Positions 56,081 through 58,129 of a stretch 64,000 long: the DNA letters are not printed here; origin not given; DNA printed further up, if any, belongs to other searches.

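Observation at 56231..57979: Orphan lipoprotein with ~6 PASTA domains fused to a leucine-rich-repeat module, with one very recent in-gene duplication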

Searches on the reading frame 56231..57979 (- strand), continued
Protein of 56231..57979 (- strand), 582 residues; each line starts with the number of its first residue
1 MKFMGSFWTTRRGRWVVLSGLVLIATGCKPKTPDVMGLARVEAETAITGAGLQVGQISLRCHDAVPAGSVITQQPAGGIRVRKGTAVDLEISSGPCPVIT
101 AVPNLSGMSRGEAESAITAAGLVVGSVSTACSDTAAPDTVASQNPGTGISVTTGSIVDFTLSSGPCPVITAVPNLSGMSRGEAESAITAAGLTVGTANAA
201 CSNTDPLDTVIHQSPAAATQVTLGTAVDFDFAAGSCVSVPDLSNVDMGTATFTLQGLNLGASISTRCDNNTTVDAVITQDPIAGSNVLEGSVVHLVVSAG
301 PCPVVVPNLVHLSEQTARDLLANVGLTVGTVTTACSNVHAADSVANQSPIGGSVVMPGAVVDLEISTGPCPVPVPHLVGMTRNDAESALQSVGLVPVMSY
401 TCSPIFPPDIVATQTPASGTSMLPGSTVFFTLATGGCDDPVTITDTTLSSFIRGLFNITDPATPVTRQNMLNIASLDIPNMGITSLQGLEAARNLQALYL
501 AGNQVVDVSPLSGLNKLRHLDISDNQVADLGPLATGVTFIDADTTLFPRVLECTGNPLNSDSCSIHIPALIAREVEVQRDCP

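Call 30: predict_structure(alignment_id=A3)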
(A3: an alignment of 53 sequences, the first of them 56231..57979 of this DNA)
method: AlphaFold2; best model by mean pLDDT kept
length: 582 residues; sequences in the alignment: 53
mean_pLDDT: 78.0   pTM: 0.44
mean pLDDT of the five models: 78.0, 77.0, 76.7, 75.9, 75.1
residues with pLDDT >= 90: 347; 70-90: 59; 50-70: 36; < 50: 140
segments of 3 or more residues with pLDDT < 50: 1-26, 441-444, 472-489, 497-582
pLDDT, mean of each block of 10 residues (from residue 1): 37 40 55 94 94 93 90 93 93 86 95 95 94 90 93 93 87 95 95 94 92 94 94 94 96 96 94 95 94 96 95 96 95 92 95 93 95 93 94 93 81 92 93 70 53 63 55 40 43 49 40 37 39 36 37 38 39 37 35
secondary structure, 60 per line:
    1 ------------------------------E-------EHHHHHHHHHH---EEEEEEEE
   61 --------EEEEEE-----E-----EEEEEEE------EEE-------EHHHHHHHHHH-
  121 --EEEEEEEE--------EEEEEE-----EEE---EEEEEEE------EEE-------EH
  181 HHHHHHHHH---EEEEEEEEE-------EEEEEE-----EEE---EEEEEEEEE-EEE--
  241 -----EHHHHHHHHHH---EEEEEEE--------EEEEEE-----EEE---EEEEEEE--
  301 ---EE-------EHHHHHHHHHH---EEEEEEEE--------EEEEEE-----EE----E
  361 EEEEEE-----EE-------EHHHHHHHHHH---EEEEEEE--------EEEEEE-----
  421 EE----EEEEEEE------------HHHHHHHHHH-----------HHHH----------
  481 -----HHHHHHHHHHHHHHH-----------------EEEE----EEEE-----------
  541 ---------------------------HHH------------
elements in order: H40-49 E53-60 E69-74 E86-92 E99-101 H110-119 E123-130 E139-144 E150-152 E156-162 E169-171 H180-189 E193-201 E209-214 E220-222 E226-234 E236-238 H247-256 E260-266 E275-280 E286-288 E292-298 H314-323 E327-334 E343-348 E360-366 H382-391 E395-401 E410-415 E427-433 H446-455 H467-470 H486-500 E518-521 E526-529
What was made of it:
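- On PASTA domain family (Pfam PF03793): The AF2 model shows six helix-plus-strand modules with pLDDT above 90 (call 30).
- The full-length model has pTM 0.44, so the arrangement between modules (rod or compact) is not established (call 30).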

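Call 37: fold_search(model_id=the predicted structure, library=pdb)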
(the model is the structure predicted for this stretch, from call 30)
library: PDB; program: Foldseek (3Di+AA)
matches with E <= 10: 45; with E <= 0.001: 26
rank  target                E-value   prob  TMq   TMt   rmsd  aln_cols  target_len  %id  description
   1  3py9                  6.8e-15  1.00  0.17  0.30  14.4       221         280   27  X-ray structural studies of the entire extra-cellular region of the Ser/Thr kinase PrkC from Staphylococcus aureus (released 2011-01-19)
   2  3m9g                  7.4e-13  1.00  0.20  0.46  11.7       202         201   25  Crystal structure of the three-PASTA-domain of a Ser/Thr kinase from Staphylococcus aureus (released 2010-11-03)
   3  5e12_A                2.9e-12  1.00  0.21  0.50   8.4       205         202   22  Crystal Structure of PASTA Domains 2, 3 and 4 of Mycobacterium tuberculosis Protein Kinase B (released 2016-09-14)
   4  5e12_B                1.0e-11  1.00  0.20  0.50   9.0       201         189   22  Crystal Structure of PASTA Domains 2, 3 and 4 of Mycobacterium tuberculosis Protein Kinase B (released 2016-09-14)
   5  2kui_MODEL_1_A        1.3e-11  1.00  0.25  0.47  11.0       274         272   22  NMR structure of the PASTA domain of Mycobacterium tuberculosis of PknB (released 2010-04-14)
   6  5e10                  2.2e-08  1.00  0.19  0.61   4.6       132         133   24  Crystal Structure of PASTA Domains 1 and 2 of Mycobacterium tuberculosis Protein Kinase B (released 2016-09-14)
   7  2z2l_C                4.4e-06  1.00  0.10  0.40  16.1       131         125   18  Penicillin-Binding Protein 2X (PBP2X) from Streptococcus pneumoniae (released 2007-09-04)
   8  7o61_A                1.2e-05  1.00  0.09  0.43  15.8       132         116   18  Crystal structure of the C-terminal PASTA domains of Staphylococcus aureus PBP1 (released 2022-04-20)
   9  1rp5_B                1.3e-05  1.00  0.10  0.09  16.8       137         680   18  PBP2x from Streptococcus pneumoniae strain 5259 with reduced susceptibility to beta-lactam antibiotics (released 2004-02-03)
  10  7o4c_A                2.2e-05  1.00  0.09  0.42  17.7       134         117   18  Crystal structure of PASTA domains of the Penicillin-Binding Protein 1 (PBP1) from Staphylococcus aureus (released 2021-11-03)
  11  5oau                  2.6e-05  1.00  0.10  0.09  16.3       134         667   16  Penicillin-Binding Protein 2X (PBP2X) from Streptococcus pneumoniae (released 2018-05-30)
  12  2kue_MODEL_1_A        3.1e-05  1.00  0.16  0.52   6.7       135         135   21  NMR structure of the PASTA domain 2 and 3 of Mycobacterium tuberculosis of PknB (released 2010-04-14)
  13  1qmf                  3.2e-05  1.00  0.10  0.10  16.0       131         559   18  PENICILLIN-BINDING PROTEIN 2X (PBP-2X) ACYL-ENZYME COMPLEX (released 2000-05-25)
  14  2kuf_MODEL_1_A        4.4e-05  1.00  0.14  0.48   8.9       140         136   21  NMR structure of the PASTA domain 3 and 4 of Mycobacterium tuberculosis of PknB (released 2010-04-14)
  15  1rp5_A                4.9e-05  1.00  0.10  0.09  16.6       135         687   17  PBP2x from Streptococcus pneumoniae strain 5259 with reduced susceptibility to beta-lactam antibiotics (released 2004-02-03)
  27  3ouv                  6.2e-03  1.00  0.11  0.82   2.5        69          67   22  SeMet Derivative of L512M mutant of PASTA domain 3 of Mycobacterium tuberculosis PknB (released 2011-09-21)
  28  5nod                  7.6e-03  1.00  0.11  0.78   1.6        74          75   20  PASTA subunit 4 of Streptococcus pneumoniae STKP crystallized with PEG and succinate (released 2017-11-08)
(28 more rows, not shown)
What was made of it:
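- On PASTA domain family (Pfam PF03793): Foldseek matches single and multiple PASTA structures, for example 3ouv TMt 0.82 and 5nod TMt 0.78 (call 37).
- Closest known: Extracellular PASTA arrays of PknB/PrkC/StkP-type Ser/Thr kinases. Same: The fold is the same; the best solved matches are 3py9, 3m9g, 5e12 and 2kui (call 37).
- The best solved matches are the PASTA ectodomains of S. aureus PrkC/Stk1 (3py9, 3m9g) and M. tuberculosis PknB (5e12, 2kui) (calls 30, 37).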

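Call 47: search_protein_families(library=pfam, proteins=[P0003, P0007, P0066], max_evalue=0.001)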
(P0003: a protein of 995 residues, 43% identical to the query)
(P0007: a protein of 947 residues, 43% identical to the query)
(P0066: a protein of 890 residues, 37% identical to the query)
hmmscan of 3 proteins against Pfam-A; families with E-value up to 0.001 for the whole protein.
P0003 (995 aa): 1 family
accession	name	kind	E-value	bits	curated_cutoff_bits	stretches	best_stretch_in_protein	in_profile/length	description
PF03793.24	PASTA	-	6.1e-202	654.4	23.2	15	814-877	1-64/64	PASTA domain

P0007 (947 aa): 6 families
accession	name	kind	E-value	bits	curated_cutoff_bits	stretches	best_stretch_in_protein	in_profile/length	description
PF03793.24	PASTA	-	3.3e-168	546.3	23.2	12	634-697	1-64/64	PASTA domain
PF13202.12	EF-hand_5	-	3.8e-10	39.2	25.9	1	881-900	4-23/25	EF hand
PF13405.12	EF-hand_6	-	1.2e-09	37.5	25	1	880-904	4-28/30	EF-hand domain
PF00036.39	EF-hand_1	-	2.8e-08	33.2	25.4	1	880-903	4-27/29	EF hand domain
PF13499.12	EF-hand_7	-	1.1e-07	32.5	30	1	847-902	2-66/67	EF-hand domain pair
PF13833.12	EF-hand_8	-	0.00011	22.3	28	0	880-902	29-51/54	EF-hand domain pair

P0066 (890 aa): 2 families
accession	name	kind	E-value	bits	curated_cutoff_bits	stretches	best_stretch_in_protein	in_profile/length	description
PF03793.24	PASTA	-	4.9e-104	340.8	23.2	9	511-574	1-64/64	PASTA domain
PF03781.23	FGE-sulfatase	-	2e-48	165.8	23.3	1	658-890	4-255/255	Sulfatase-modifying factor enzyme 1-like domain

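Call 56: find_encoding_contigs(protein=window:56231-57979:-, flank=3000, max_places=6)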
Protein window:56231-57979:- (582 aa): 11 contigs read that carry it; 6 places shown.
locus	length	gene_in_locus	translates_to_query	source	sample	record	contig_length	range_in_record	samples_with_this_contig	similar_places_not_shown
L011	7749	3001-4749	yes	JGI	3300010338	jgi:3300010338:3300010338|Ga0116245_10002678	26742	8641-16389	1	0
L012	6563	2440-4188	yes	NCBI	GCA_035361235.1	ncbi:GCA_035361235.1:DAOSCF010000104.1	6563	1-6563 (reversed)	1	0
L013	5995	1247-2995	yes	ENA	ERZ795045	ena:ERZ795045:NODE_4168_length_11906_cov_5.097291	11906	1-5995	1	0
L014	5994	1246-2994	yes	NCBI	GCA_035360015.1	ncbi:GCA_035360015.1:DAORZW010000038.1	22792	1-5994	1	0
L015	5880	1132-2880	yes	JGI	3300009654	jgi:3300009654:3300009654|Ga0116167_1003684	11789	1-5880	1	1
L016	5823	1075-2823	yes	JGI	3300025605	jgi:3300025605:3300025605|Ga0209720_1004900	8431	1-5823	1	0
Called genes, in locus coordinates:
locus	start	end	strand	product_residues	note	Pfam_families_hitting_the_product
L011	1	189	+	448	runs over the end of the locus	PF01120:Alpha_L_fucos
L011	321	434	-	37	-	-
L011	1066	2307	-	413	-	PF12708:Pect-lyase_RHGA_epim, PF13229:Beta_helix (weak)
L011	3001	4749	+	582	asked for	PF03793:PASTA, PF12799:LRR_4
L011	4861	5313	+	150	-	PF00334:NDK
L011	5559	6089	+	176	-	PF08899:DUF1844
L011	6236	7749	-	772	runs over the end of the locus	-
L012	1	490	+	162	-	?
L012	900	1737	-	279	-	PF00149:Metallophos, PF12850:Metallophos_2 (weak)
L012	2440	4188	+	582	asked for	PF03793:PASTA, PF12799:LRR_4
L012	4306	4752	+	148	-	PF00334:NDK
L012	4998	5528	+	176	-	PF08899:DUF1844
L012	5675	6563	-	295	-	?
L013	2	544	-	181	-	PF12708:Pect-lyase_RHGA_epim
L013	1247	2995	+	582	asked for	PF03793:PASTA, PF12799:LRR_4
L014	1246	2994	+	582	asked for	PF03793:PASTA, PF12799:LRR_4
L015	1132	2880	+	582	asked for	PF03793:PASTA, PF12799:LRR_4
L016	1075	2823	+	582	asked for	PF03793:PASTA, PF12799:LRR_4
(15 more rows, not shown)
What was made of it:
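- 56231..57979 (-): Complete CDS, 582 aa: lipoprotein signal, six PASTA modules, one LRR cassette. The identical protein is on 11 independent contigs (call 56).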

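Call 68: search_solved_structures(query=window:56231-57979:-, max_evalue=0.001, show_alignments=1)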
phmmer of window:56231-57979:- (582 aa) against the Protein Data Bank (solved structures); distinct sequences matched with E-value up to 0.001: 71 (the best 60 are shown).
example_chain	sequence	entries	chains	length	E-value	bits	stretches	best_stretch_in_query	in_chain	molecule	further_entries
5il7_A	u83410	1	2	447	2e-43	152.5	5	489-535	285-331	Rab family protein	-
6hlu_A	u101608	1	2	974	1.2e-40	143.3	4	489-535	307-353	Rab family protein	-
8r4b_A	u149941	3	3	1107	2.6e-40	142.2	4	485-535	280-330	Rab family protein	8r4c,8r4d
2omu_A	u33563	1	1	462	6.3e-34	121.1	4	442-535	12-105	Internalin-A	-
2omt_A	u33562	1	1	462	1.6e-33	119.8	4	442-535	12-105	Internalin-A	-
2omx_A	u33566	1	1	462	1.7e-33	119.7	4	442-535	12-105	Internalin-A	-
2omz_A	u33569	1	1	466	1.9e-33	119.5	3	438-535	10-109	Internalin-A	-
2omv_A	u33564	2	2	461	7.6e-33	117.5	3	442-535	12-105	Internalin-A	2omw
1o6s_A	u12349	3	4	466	8.7e-33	117.3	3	438-535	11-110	INTERNALIN A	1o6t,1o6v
8h62_A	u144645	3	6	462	1e-32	117.1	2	442-535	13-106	Internalin A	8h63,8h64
2omy_A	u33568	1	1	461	1.4e-32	116.7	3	442-535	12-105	Internalin-A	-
4fmz_A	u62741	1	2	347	4.1e-24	88.7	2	442-533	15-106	Internalin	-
4fho_A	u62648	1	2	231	2e-22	83.2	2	471-535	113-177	Internalin C2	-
1h6u_A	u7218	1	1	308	1.2e-19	74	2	471-535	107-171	INTERNALIN H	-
4cil_A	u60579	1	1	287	1.7e-17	66.9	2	470-534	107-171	YOPM-CAP, INTERNALIN B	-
3py9_A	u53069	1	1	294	1.2e-11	47.6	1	31-235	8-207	Protein kinase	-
3m9g_A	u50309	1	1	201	1.9e-11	46.9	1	31-297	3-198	Protein kinase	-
2kui_A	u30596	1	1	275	9.4e-11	44.6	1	31-292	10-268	Serine/threonine-protein kinase pknB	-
5e12_A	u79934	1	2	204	2.9e-06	29.8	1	32-288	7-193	Serine/threonine-protein kinase PknB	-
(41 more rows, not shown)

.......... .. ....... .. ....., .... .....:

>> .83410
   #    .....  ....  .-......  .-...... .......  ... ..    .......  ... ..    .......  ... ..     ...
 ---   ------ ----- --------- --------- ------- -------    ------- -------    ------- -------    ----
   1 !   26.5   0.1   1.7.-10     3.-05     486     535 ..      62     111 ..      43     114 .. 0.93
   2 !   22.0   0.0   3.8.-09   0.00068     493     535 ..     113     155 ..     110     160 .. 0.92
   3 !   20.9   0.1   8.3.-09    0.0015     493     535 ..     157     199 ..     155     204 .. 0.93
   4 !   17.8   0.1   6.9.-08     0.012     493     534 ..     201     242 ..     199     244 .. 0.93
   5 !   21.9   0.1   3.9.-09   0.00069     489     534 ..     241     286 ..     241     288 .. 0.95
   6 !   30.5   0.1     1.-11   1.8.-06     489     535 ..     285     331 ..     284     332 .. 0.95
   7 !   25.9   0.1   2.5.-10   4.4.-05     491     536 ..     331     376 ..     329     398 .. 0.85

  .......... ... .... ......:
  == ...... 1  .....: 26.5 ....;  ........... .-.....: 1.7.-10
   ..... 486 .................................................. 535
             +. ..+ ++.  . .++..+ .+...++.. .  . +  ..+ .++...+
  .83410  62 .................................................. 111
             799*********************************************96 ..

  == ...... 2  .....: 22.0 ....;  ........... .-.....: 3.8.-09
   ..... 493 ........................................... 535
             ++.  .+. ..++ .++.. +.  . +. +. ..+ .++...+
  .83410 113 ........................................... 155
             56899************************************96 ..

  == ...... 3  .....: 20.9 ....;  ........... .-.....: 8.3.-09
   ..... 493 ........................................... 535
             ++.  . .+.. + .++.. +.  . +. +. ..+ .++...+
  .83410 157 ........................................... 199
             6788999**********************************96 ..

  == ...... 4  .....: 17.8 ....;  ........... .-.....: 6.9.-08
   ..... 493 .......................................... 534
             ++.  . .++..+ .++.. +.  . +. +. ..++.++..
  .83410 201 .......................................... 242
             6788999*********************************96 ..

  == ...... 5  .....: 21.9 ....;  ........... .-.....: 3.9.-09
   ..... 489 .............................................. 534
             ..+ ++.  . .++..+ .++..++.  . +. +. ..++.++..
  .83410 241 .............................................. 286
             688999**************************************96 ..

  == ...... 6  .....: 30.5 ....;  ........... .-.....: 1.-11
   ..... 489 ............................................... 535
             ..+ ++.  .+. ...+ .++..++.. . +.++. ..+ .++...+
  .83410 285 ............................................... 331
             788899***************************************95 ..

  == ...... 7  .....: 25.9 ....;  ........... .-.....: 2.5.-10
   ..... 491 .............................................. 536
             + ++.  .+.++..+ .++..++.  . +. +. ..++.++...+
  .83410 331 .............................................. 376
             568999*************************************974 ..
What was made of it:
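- Closest known: Listeria internalins. Same: phmmer aligns query residues 442-535 to InlA residues 12-105 (call 68).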
